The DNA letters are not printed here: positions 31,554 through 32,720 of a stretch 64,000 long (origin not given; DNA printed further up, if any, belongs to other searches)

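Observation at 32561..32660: (CA)16 tract between the only Shine-Dalgarno plus ATG and the body of a Cys-rich secreted-protein gene: a slipped-strand phase-variation switch, currently OFF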

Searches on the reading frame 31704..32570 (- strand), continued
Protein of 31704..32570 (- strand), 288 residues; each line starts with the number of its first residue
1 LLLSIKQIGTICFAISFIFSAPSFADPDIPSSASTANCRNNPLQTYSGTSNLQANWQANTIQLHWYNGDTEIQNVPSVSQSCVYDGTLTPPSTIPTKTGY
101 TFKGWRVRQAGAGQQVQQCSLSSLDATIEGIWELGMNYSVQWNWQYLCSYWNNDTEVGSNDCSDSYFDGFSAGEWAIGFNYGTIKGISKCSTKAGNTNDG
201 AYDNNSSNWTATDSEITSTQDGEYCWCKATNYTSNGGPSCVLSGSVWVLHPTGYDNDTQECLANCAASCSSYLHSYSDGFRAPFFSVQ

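Call 40: predict_structure(alignment_id=A1)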
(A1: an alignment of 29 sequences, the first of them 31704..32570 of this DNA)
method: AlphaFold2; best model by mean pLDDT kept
length: 288 residues; sequences in the alignment: 29
mean_pLDDT: 68.5   pTM: 0.59
mean pLDDT of the five models: 68.5, 66.9, 66.2, 65.6, 64.6
residues with pLDDT >= 90: 80; 70-90: 79; 50-70: 50; < 50: 79
segments of 3 or more residues with pLDDT < 50: 1-58, 96-100, 102-114
pLDDT, mean of each block of 10 residues (from residue 1): 28 27 30 33 31 41 58 66 52 49 42 56 88 84 68 92 89 93 94 88 86 91 93 88 86 79 90 79 86
secondary structure, 60 per line:
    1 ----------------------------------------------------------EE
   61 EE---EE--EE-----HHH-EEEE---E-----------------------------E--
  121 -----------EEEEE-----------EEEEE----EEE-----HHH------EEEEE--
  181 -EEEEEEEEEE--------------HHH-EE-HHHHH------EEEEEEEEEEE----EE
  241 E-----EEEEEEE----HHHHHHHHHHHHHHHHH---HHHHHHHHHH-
elements in order: E59-62 E81-84 E132-136 E148-152 E157-159 E174-178 E182-191 H213-217 E224-234 E239-241 E247-253 H258-274 H278-287

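Call 45: fold_search(model_id=the predicted structure, library=pdb)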
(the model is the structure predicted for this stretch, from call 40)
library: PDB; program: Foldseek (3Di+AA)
matches with E <= 10: 193; with E <= 0.001: 0
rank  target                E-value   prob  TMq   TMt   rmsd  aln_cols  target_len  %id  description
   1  8okv_A                6.9e-01  0.08  0.14  0.13  13.3       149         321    8  lipoprotein BT2095 from Bacteroides thetaiotamicron bound to cyanocobalamin CnCbl (released 2023-09-20)
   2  5nxh_A                7.8e-01  0.01  0.09  0.06  38.4       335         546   12  Crystal structure of the carboxy-terminal region of the bacteriophage T4 proximal long tail fibre protein gp34, residu (released 2017-07-12)
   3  1rye_B                9.2e-01  0.07  0.13  0.11  12.0       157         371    8  Crystal Structure of the Shifted Form of the Glucose-Fructose Oxidoreductase from Zymomonas mobilis (released 2005-02-15)
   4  3dsm                  9.7e-01  0.06  0.12  0.11  12.6       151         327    8  Crystal structure of the surface layer protein BACUNI_02894 from Bacteroides uniformis, Northeast Structural Genomics Co (released 2008-09-09)
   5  4uxg_C                1.0e+00  0.01  0.08  0.08  39.4       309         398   12  Crystal structure of the carboxy-terminal region of the bacteriophage T4 proximal long tail fibre protein gp34, R32 na (released 2015-09-30)
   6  8ptd                  1.2e+00  0.06  0.13  0.11  12.4       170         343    7  The surface-exposed lipo-protein of BtuG1 in complex with cyanocobalamin. (released 2024-07-24)
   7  8p97_B                1.2e+00  0.04  0.11  0.10  13.2       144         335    8  BtuB3G3 bound to cyanocobalamin with disordered EL8 (released 2023-08-16)
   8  4bfe_C                1.2e+00  0.05  0.11  0.16  22.4       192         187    8  Structure of the extracellular portion of mouse CD200RLa (released 2013-05-01)
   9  4bfe_A                1.2e+00  0.05  0.11  0.16  22.4       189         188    8  Structure of the extracellular portion of mouse CD200RLa (released 2013-05-01)
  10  5a03_C                1.3e+00  0.05  0.14  0.12  11.7       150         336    9  Crystal structure of aldose-aldose oxidoreductase from Caulobacter crescentus complexed with xylose (released 2015-10-21)
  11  8xfb_B                1.3e+00  0.02  0.08  0.03  13.7       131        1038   10  Cryo-EM structure of partial dimeric WDR11-FAM91A1 complex (released 2024-08-14)
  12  8bmx_D                1.4e+00  0.06  0.13  0.12  13.4       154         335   10  Bacteroides thetaiotaomicron B12 TonB dependent transporter in complex with a surface lipoprotein (released 2023-09-20)
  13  3ggq                  1.4e+00  0.02  0.09  0.15  15.9       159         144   11  Dimerization of Hepatitis E Virus Capsid Protein E2s Domain is Essential for Virus-Host Interaction (released 2009-08-25)
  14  8bai_A                1.4e+00  0.04  0.13  0.12  13.9       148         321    9  The surface-exposed lipo-protein of BtuG2 in complex with cyanocobalamin. (released 2023-10-25)
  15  3ip3_H                1.5e+00  0.04  0.13  0.12  13.8       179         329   11  Structure of putative oxidoreductase (TM_0425) from Thermotoga maritima (released 2009-09-29)
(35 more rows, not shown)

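Call 54: find_encoding_contigs(protein=P0155, flank=3000, max_places=5)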
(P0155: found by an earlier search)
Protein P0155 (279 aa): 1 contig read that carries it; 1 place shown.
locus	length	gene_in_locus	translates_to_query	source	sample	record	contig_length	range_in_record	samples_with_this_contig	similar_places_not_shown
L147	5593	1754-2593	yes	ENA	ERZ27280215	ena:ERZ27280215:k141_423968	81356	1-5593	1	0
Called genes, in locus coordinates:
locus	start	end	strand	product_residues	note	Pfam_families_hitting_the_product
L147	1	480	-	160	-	?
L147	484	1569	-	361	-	PF00890:FAD_binding_2 (faint), PF01266:DAO (faint), PF03486:HI0933_like (faint), PF07992:Pyr_redox_2, PF13454:NAD_binding_9 (faint), PF13738:Pyr_redox_3, PF00070:Pyr_redox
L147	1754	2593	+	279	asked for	-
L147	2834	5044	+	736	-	PF17854:FtsK_alpha, PF01580:FtsK_SpoIIIE, PF09397:FtsK_gamma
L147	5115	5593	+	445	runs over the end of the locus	-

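Call 55: find_encoding_contigs(protein=P0154, flank=3000, max_places=5)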
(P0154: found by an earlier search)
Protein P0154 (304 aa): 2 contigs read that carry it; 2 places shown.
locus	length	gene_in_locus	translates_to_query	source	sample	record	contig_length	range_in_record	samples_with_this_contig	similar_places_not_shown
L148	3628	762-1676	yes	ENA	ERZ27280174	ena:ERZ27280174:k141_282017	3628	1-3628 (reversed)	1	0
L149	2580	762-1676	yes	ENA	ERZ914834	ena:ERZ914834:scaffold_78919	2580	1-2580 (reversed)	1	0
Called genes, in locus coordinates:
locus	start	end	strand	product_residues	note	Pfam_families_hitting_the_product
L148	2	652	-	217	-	?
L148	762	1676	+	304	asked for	-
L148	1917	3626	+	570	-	?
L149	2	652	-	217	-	?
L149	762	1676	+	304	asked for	-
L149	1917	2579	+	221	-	?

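Call 56: find_encoding_contigs(protein=P0121, flank=3000, max_places=6)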
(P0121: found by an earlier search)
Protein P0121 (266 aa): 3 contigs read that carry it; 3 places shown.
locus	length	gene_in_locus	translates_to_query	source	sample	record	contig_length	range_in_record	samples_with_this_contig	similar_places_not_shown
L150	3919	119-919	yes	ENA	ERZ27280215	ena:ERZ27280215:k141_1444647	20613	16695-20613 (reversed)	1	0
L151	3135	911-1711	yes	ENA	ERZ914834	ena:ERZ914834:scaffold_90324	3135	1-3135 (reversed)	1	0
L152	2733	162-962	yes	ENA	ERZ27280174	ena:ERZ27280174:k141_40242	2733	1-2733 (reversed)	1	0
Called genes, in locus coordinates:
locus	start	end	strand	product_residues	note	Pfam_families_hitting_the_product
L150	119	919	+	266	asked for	PF09479:Flg_new (faint)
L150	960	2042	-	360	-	PF00691:OmpA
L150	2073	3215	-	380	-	-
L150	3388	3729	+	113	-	PF01250:Ribosomal_S6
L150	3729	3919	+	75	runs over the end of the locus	PF01084:Ribosomal_S18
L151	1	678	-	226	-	?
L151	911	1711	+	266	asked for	PF09479:Flg_new (faint)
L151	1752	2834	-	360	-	PF00691:OmpA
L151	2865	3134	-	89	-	?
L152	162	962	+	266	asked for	PF09479:Flg_new (faint)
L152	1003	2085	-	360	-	PF00691:OmpA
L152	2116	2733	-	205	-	?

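Call 71: search_protein_representatives(protein=window:31704-32570:-)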
Query: 288 residues. Proteins with E-value up to 0.001 (for the whole library): 3588; up to 1e-10: 971; up to 1e-30: 84. The best 150 are listed.
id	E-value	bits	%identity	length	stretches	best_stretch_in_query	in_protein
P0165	1.7e-83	296.8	41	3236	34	52-106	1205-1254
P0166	4.0e-80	285.7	31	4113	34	49-118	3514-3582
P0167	1.4e-68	247.8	36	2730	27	76-133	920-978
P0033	5.8e-62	226.1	47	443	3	3-110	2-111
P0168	1.4e-60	221.5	32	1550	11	39-143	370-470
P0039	1.3e-59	218.4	51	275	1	1-281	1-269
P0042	1.1e-58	215.4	50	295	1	1-288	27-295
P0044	2.1e-58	214.4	56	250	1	2-287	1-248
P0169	6.2e-56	206.3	34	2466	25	49-116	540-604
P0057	3.2e-54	200.7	47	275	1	17-287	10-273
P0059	1.3e-53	198.7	84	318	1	2-113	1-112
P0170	2.2e-52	194.7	33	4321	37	50-141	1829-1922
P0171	2.2e-52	194.7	31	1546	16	53-140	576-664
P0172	1.1e-51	192.4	36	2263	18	50-143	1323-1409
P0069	2.0e-50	188.2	53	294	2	26-195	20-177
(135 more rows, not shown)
